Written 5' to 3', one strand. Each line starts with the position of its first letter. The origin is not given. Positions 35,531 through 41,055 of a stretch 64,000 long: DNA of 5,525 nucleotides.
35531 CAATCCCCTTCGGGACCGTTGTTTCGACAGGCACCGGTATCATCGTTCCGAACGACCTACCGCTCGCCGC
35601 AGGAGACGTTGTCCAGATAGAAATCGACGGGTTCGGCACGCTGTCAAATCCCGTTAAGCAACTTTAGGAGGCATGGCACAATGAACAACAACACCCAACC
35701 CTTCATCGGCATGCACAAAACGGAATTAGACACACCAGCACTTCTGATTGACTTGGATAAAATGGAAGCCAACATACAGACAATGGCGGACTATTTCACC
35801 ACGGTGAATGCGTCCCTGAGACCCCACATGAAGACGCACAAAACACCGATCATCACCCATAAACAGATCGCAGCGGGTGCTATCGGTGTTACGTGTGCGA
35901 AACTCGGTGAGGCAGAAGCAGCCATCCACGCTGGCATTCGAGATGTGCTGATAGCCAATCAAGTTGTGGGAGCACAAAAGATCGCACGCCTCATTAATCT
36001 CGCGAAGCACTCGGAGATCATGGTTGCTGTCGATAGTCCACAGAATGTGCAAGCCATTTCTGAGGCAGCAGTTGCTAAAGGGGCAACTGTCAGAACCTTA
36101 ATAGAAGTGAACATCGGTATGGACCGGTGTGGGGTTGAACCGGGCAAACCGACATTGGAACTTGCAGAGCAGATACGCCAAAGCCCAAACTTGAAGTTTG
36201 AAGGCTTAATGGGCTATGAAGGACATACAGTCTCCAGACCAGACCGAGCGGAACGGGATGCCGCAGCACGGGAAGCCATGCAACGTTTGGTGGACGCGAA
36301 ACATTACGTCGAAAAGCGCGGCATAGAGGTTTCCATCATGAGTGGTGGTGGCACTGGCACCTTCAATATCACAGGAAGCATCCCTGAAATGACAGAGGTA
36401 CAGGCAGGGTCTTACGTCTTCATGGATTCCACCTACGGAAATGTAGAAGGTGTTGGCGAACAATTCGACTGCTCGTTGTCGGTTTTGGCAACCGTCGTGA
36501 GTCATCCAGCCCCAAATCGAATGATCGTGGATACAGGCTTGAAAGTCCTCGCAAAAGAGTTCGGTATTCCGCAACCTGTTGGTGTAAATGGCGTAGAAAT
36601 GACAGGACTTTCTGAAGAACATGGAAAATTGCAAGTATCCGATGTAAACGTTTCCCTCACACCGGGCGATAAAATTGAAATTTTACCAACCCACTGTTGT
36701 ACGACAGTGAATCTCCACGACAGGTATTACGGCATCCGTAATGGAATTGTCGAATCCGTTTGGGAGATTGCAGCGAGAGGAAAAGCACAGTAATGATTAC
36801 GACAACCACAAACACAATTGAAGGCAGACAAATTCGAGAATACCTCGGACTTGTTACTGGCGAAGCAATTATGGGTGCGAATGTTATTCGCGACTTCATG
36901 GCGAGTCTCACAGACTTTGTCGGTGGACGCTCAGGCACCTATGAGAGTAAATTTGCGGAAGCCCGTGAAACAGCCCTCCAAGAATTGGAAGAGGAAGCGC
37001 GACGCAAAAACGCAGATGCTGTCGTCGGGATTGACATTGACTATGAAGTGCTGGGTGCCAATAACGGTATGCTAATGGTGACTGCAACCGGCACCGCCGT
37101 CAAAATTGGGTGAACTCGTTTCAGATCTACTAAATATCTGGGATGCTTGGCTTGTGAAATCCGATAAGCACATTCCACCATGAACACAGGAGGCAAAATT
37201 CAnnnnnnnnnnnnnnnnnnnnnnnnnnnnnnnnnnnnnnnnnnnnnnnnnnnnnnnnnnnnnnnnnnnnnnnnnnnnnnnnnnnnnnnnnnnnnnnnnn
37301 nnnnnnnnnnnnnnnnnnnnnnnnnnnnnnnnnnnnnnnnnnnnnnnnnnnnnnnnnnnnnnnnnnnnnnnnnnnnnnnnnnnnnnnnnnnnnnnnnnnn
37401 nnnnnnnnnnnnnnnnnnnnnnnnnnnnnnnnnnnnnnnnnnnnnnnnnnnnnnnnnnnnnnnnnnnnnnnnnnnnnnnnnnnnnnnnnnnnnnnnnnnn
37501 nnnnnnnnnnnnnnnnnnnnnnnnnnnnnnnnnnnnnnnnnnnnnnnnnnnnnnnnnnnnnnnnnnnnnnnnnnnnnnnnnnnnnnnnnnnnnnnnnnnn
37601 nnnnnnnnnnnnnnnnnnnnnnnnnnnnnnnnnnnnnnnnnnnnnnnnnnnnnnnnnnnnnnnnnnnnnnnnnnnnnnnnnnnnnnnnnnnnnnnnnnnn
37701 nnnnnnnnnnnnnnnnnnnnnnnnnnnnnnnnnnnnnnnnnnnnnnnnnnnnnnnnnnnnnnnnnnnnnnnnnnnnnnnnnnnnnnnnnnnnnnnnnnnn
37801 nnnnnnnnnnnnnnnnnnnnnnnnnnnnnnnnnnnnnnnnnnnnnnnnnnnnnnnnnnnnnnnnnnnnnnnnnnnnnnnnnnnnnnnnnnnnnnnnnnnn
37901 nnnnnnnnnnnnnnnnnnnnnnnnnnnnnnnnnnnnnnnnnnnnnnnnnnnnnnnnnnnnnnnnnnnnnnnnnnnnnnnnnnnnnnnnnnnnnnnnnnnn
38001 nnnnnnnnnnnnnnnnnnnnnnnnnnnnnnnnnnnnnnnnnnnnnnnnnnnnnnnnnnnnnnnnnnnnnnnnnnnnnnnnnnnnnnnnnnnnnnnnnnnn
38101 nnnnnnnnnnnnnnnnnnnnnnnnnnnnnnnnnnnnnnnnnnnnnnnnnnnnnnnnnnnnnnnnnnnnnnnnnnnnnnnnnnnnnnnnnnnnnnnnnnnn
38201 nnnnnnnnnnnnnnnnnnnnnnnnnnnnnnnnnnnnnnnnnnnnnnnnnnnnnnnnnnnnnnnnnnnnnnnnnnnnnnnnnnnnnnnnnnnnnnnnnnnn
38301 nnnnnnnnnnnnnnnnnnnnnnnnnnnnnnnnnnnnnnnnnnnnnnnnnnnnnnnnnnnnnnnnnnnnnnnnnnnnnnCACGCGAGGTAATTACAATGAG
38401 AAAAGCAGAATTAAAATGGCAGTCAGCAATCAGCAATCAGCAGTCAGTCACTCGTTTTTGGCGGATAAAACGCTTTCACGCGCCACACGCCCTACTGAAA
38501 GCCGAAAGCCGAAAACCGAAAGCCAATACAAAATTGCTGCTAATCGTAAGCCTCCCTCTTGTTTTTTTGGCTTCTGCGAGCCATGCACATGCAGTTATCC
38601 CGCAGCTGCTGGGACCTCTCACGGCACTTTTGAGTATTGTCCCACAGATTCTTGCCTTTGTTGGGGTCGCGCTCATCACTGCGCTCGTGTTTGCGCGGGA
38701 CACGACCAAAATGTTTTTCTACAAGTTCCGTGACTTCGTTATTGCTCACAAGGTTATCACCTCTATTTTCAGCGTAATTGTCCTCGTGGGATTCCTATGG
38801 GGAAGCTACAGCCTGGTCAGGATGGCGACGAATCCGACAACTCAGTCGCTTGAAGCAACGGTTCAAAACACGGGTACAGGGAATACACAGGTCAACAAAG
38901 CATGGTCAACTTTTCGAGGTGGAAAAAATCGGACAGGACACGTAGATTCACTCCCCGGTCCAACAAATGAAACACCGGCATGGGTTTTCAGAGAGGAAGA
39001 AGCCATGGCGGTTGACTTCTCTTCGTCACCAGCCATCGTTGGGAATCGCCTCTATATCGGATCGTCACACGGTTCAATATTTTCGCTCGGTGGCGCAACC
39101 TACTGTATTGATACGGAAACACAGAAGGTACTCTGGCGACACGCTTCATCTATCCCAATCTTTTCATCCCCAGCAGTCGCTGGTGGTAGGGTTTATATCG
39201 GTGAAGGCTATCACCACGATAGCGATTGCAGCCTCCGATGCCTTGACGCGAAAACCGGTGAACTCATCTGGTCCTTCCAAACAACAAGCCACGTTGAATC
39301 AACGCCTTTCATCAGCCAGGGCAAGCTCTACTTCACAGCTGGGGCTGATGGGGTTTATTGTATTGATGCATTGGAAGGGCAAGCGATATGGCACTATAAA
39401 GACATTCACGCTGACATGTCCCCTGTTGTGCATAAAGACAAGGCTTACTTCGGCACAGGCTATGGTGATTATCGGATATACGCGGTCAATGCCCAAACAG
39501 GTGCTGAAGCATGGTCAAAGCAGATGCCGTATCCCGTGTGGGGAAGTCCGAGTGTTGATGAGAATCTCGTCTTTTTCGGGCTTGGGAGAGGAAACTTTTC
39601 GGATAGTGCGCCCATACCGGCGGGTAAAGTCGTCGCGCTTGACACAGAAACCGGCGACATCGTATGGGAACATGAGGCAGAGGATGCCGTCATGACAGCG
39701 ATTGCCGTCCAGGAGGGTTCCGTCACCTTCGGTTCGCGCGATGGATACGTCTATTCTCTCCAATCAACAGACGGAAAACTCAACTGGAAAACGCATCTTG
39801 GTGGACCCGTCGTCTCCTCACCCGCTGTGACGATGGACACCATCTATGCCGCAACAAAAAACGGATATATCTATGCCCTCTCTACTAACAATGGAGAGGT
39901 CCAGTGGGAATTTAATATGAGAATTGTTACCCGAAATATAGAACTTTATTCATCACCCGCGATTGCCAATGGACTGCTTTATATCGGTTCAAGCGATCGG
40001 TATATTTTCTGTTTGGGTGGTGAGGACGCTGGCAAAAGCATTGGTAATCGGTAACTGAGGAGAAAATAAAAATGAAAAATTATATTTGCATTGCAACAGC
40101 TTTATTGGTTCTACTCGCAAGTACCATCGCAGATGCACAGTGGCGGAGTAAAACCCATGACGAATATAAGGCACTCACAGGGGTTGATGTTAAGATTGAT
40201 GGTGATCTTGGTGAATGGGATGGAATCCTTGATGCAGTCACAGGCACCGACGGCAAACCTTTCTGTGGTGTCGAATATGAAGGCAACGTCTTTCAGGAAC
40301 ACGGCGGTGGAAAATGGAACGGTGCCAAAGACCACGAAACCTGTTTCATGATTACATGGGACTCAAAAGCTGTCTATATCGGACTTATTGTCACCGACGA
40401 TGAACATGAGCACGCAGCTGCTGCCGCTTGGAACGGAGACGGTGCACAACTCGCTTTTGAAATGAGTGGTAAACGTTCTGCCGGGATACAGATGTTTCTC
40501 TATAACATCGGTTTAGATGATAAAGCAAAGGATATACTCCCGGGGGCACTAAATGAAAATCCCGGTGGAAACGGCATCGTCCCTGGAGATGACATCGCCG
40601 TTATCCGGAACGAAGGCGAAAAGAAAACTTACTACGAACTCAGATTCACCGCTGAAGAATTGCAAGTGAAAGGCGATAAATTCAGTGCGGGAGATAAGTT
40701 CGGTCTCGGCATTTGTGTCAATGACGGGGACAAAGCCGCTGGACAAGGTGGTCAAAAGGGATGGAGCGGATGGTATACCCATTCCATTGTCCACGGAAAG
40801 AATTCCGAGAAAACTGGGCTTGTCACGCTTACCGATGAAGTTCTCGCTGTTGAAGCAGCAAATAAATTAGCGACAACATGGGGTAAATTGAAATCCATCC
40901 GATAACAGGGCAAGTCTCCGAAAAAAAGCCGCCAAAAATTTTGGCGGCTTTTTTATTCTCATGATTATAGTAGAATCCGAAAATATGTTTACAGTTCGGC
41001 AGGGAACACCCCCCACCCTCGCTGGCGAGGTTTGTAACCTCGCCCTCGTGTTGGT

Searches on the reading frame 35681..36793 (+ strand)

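Call 26: search_protein_families(library=pfam, proteins=[window:35681-36793:+])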
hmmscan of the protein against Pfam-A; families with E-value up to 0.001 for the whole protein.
window:35681-36793:+ (370 aa): 2 families
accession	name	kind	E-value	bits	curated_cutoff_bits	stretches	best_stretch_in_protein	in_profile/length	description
PF01168.26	Ala_racemase_N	-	2.7e-29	102.9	24.1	1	23-250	1-219/220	Alanine racemase, N-terminal domain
PF14031.13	D-ser_dehydrat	-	9.7e-23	81.1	22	1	265-351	1-96/97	Putative serine dehydratase domain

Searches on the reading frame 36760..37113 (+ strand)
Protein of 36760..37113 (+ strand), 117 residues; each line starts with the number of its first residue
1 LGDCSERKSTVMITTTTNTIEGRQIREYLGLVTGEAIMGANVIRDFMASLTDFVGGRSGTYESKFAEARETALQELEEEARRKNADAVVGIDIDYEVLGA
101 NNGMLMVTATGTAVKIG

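Call 26: search_protein_families(library=pfam, proteins=[window:36760-37113:+])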
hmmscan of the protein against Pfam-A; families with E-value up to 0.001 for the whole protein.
window:36760-37113:+ (117 aa): 2 families
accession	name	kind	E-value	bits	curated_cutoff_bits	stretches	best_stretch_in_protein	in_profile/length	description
PF01906.23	YbjQ_1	-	1.2e-38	132.3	23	1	12-116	1-103/103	Putative heavy-metal-binding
PF23025.1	YbjQ_2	-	8.1e-05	23.3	29.1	1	10-116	6-101/103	C2 domain-containing protein 5, YbjQ-like domain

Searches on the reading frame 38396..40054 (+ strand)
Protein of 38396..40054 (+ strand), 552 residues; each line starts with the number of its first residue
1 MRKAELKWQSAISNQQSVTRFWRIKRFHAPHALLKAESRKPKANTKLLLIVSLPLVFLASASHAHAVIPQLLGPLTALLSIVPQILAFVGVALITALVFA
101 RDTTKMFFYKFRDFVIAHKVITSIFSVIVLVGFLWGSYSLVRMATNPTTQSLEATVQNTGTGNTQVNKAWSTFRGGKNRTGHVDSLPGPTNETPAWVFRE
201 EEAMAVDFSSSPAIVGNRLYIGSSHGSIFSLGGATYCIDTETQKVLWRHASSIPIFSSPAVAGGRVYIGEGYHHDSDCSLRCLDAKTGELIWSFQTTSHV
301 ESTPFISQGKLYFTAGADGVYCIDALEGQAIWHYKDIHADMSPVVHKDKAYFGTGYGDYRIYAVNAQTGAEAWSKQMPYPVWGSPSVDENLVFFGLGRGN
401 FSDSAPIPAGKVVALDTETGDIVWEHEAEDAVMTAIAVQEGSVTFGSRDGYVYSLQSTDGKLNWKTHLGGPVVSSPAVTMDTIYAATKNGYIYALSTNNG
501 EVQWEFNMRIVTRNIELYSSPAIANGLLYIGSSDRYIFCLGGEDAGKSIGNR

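Call 26: search_protein_families(library=pfam, proteins=[window:38396-40054:+])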
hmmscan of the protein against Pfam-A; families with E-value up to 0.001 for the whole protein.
window:38396-40054:+ (552 aa): 6 families
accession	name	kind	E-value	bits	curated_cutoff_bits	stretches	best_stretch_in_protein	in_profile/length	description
PF13570.13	Beta-prop_ACSF4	-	1.3e-50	173.2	133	3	410-541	71-201/329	Beta-alanine-activating enzyme, beta-propeller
PF13360.13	PQQ_2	-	6.2e-45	154.1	27.6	3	410-534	3-127/233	Outer membrane protein assembly factor BamB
PF01011.28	PQQ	-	8e-21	74.8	26.7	0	299-336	48-85/595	Glucose/ethanol/alcohol dehydrogenase, beta-propeller domain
PF25292.1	Beta-prop_CGLA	-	1.5e-11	44.8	26.8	0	313-367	48-105/316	Lambda-carrageenase beta-propeller domain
PF25293.1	Beta-prop_EMC1_N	-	2.8e-08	34.1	34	1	413-509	44-148/219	EMC1 N-terminal beta-propeller domain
PF23414.1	Beta-prop_EML_2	-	1.9e-05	24.6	90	0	276-368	18-112/266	Echinoderm microtubule-associated protein second beta-propeller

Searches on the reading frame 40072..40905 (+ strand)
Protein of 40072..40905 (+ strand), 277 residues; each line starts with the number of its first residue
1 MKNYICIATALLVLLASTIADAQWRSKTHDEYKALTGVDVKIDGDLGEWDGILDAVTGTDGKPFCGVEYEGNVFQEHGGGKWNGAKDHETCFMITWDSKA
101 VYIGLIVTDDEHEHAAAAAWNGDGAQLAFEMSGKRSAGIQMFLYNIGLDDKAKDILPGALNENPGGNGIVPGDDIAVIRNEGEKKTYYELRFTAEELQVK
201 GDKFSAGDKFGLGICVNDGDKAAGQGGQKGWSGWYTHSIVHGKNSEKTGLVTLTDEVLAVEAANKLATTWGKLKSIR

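Call 26: search_protein_families(library=pfam, proteins=[window:40072-40905:+])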
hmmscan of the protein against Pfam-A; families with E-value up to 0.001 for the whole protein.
window:40072-40905:+ (277 aa): 1 family
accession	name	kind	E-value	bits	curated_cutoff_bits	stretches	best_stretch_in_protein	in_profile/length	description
PF06452.16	CBM9_1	-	1.6e-08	35.1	23.4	1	81-254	25-183/185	Carbohydrate family 9 binding domain-like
